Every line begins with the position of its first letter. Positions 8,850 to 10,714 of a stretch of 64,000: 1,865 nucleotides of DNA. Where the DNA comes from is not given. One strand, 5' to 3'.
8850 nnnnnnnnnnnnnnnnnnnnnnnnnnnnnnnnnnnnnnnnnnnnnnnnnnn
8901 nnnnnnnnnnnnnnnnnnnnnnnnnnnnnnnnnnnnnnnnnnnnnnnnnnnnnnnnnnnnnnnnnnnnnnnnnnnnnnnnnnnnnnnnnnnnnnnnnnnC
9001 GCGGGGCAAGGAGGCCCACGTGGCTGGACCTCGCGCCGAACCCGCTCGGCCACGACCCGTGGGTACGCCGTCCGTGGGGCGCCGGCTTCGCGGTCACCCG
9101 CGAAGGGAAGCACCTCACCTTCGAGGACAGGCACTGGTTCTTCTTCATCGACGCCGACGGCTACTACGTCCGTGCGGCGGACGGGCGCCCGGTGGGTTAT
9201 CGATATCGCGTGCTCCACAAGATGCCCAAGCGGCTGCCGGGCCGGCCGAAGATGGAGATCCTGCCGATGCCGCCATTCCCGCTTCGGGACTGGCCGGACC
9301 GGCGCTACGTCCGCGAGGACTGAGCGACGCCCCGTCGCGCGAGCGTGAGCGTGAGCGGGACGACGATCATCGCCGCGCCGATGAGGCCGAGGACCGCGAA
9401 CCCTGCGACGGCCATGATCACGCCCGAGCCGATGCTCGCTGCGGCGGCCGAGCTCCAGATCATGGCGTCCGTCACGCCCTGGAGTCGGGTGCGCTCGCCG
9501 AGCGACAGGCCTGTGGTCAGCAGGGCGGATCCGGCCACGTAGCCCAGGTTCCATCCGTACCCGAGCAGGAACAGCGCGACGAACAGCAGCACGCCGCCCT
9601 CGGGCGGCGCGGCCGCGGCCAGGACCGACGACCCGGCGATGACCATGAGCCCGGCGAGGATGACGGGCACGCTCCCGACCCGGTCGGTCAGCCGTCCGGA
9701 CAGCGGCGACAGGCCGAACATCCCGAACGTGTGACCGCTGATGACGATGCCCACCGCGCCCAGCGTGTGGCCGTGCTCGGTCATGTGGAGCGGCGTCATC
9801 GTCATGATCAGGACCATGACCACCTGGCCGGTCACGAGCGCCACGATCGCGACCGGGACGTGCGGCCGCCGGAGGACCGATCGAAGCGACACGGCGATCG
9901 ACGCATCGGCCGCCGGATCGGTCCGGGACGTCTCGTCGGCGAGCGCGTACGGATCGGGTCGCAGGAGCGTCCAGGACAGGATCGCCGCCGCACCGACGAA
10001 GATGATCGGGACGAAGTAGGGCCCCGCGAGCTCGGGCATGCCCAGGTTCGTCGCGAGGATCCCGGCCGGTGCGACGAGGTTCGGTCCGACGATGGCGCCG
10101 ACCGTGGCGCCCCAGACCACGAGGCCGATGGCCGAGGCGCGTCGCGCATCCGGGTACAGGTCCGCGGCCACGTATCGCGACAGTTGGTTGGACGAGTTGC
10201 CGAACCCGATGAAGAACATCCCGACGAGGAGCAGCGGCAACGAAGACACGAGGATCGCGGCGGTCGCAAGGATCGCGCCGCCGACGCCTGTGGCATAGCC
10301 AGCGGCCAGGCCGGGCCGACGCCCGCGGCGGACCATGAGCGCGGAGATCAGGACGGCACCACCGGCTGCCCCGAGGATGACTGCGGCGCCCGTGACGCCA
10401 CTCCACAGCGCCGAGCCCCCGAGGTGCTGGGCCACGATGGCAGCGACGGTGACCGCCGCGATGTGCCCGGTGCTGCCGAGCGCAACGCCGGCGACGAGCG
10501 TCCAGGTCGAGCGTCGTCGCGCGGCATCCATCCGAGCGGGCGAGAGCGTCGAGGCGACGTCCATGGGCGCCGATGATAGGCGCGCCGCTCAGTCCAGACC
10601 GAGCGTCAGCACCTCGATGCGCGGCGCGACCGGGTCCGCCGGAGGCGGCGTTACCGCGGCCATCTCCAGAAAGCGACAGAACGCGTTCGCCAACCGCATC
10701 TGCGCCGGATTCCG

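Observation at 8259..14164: Large Cas4-like nuclease / SF1 helicase fusion (TM0106 family) next to an HTH-Clp_N-domain protein of unknown function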

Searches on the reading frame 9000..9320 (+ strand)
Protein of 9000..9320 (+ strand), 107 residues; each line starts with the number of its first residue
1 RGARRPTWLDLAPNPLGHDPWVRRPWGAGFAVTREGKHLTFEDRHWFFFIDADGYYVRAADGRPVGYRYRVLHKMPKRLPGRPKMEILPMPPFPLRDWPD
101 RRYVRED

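Call 56: search_protein_families(library=pfam, max_evalue=10, proteins=[window:9000-9320:+])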
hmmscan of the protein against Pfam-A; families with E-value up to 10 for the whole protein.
seq(107 aa): 1 family
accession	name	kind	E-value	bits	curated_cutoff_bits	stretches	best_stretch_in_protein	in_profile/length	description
PF19320.4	GlfT2_domain3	-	0.0051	17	27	1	38-75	116-153/197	Galactofuranosyltransferase-2, domain 3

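Call 61: predict_structure(alignment_id=A3)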
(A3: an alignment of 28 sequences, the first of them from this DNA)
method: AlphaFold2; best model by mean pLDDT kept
length: 107 residues; sequences in the alignment: 28
mean_pLDDT: 86.2   pTM: 0.77
mean pLDDT of the five models: 86.2, 86.1, 85.0, 84.4, 83.9
residues with pLDDT >= 90: 65; 70-90: 29; 50-70: 11; < 50: 2
segments of 3 or more residues with pLDDT < 50: none
pLDDT, mean of each block of 10 residues (from residue 1): 77 95 91 91 92 94 93 70 87 87 65
secondary structure, 60 per line:
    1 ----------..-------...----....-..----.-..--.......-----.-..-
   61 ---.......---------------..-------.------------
elements in order: E27-30 E44-50 E64-70

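Call 71: search_protein_representatives(alignment_id=A3)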
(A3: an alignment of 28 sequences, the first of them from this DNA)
Query: 28 sequences, 107 profile positions. Proteins with E-value up to 0.001 (for the whole library): 125; up to 1e-10: 67; up to 1e-30: 12. The best 125 are listed.
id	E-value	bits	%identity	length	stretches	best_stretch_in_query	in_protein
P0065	2.4e-46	172.5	-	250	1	3-107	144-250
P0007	7.2e-43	161.2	-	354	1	1-107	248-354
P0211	3.3e-41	155.9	-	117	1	2-107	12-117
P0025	9.6e-41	154.4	-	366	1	6-107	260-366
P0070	1.5e-38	147.3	-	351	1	3-103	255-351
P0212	6.9e-38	145.2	-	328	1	2-107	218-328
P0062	2.3e-37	143.6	-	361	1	2-105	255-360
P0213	3.3e-35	136.6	-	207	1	2-105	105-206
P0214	1.0e-34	135.1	-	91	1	16-106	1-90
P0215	2.0e-34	134.1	-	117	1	19-107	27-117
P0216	2.3e-32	127.5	-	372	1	3-107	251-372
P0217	4.0e-32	126.7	-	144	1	12-100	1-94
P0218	1.1e-28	115.6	-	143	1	5-101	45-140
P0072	2.0e-27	111.6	-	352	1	5-77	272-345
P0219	1.3e-25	105.7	-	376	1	8-101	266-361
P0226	1.7e-18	82.9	-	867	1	3-96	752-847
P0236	4.6e-15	71.8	-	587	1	5-94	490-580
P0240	5.3e-14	68.4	-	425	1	8-92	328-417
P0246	2.5e-13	66.2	-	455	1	6-80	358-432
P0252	9.4e-13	64.4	-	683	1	5-91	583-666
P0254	1.1e-12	64.1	-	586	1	5-87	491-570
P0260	3.4e-12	62.6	-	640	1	3-76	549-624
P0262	4.8e-12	62.1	-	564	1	6-93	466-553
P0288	2.1e-08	50.4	-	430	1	5-89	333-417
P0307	4.4e-06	42.9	-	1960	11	49-73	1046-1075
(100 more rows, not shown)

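Call 72: search_protein_families(library=pfam, max_evalue=0.001, proteins=[P0226, P0236, P0252, P0254, P0260, P0262, P0240, P0246, P0288, P0307])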
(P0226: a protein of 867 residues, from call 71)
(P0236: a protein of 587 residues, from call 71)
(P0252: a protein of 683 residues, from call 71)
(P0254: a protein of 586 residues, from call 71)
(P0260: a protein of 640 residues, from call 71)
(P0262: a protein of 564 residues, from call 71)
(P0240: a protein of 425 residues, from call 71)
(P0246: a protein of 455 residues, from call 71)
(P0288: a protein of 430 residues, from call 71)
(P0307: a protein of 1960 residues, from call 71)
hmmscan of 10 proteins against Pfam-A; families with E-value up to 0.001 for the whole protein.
P0226 (867 aa): 1 family
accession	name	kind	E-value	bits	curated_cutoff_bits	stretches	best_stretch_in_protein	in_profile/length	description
PF02861.25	Clp_N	-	2.8e-29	101.5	20.7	2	409-454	3-49/53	Clp amino terminal domain, pathogenicity island component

P0236 (587 aa): 2 families
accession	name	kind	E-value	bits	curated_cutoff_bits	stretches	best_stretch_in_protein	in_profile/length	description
PF02861.25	Clp_N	-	1.6e-25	89.4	20.7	3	339-383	3-46/53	Clp amino terminal domain, pathogenicity island component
PF12728.13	HTH_17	-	1.5e-09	38.4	27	1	256-302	4-48/51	Helix-turn-helix domain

P0252 (683 aa): 5 families
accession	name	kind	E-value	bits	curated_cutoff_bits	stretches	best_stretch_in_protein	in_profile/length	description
PF02861.25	Clp_N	-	6.6e-18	65.1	20.7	1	289-336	5-51/53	Clp amino terminal domain, pathogenicity island component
PF13411.12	MerR_1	-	7e-18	65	21.6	1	9-75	2-67/69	MerR HTH family regulatory protein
PF00376.29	MerR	-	6.4e-11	42.3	28.2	1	9-46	1-38/38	MerR family regulatory protein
PF12728.13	HTH_17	-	1.9e-08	34.9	27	0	136-184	3-49/51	Helix-turn-helix domain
PF09278.17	MerR-DNA-bind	-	0.00043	21.3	25.4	0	51-108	1-64/65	MerR, DNA binding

P0254 (586 aa): 2 families
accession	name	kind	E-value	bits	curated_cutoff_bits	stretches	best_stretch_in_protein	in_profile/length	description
PF02861.25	Clp_N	-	9.3e-23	80.6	20.7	3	193-240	5-51/53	Clp amino terminal domain, pathogenicity island component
PF12728.13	HTH_17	-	0.00065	20.4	27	0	264-308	5-46/51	Helix-turn-helix domain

P0260 (640 aa): 1 family
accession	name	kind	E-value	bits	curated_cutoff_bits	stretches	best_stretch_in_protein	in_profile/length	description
PF02861.25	Clp_N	-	8.1e-24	84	20.7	2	51-95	5-50/53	Clp amino terminal domain, pathogenicity island component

P0262 (564 aa): 2 families
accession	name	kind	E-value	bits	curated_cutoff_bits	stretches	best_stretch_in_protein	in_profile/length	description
PF02861.25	Clp_N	-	2e-21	76.3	20.7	2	164-209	4-48/53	Clp amino terminal domain, pathogenicity island component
PF12728.13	HTH_17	-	7.6e-07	29.7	27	0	235-284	3-50/51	Helix-turn-helix domain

P0240 (425 aa): 0 families

P0246 (455 aa): 1 family
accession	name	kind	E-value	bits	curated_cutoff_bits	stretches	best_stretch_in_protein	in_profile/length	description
PF02861.25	Clp_N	-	5.4e-11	42.9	20.7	1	206-258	1-52/53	Clp amino terminal domain, pathogenicity island component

P0288 (430 aa): 1 family
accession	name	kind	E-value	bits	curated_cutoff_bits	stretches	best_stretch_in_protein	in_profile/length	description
PF02861.25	Clp_N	-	5.6e-12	46.1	20.7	2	262-284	4-26/53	Clp amino terminal domain, pathogenicity island component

P0307 (1960 aa): 3 families
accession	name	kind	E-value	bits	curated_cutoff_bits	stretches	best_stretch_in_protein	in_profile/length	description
PF11617.13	Cu-binding_MopE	-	1.3e-118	387.2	27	15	1176-1205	1-30/30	Putative metal-binding motif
PF13573.12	SprB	-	3e-25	88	28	2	147-181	3-37/37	SprB repeat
PF02494.22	HYR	-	2.3e-13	50.7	21.7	1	437-510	2-81/81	HYR domain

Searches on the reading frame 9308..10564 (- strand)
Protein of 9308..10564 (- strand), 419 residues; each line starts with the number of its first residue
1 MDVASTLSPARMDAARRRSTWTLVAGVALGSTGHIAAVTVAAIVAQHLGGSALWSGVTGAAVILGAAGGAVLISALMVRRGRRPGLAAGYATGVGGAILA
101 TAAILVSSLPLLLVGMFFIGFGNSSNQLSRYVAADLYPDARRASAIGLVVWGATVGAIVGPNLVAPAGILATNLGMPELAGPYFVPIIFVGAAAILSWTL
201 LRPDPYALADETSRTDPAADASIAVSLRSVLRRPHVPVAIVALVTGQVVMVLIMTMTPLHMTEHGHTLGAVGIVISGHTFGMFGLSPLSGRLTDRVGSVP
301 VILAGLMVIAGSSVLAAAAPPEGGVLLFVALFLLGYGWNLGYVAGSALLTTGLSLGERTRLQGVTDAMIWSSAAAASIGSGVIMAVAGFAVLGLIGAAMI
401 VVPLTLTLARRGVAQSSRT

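Call 10: search_protein_families(library=pfam, max_evalue=0.01, proteins=[window:9308-10564:-])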
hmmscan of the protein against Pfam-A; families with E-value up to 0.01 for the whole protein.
seq(419 aa): 3 families
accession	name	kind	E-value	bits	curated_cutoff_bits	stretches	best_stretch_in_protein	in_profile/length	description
PF07690.21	MFS_1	-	3.7e-34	118.6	33.4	2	35-376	14-345/347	Major Facilitator Superfamily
PF12832.13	MFS_1_like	-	4e-06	26.6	25.2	1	145-384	135-362/373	MFS_1 like family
PF00083.30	Sugar_tr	-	0.0034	16.8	22.3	1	51-160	44-154/452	Sugar (and other) transporter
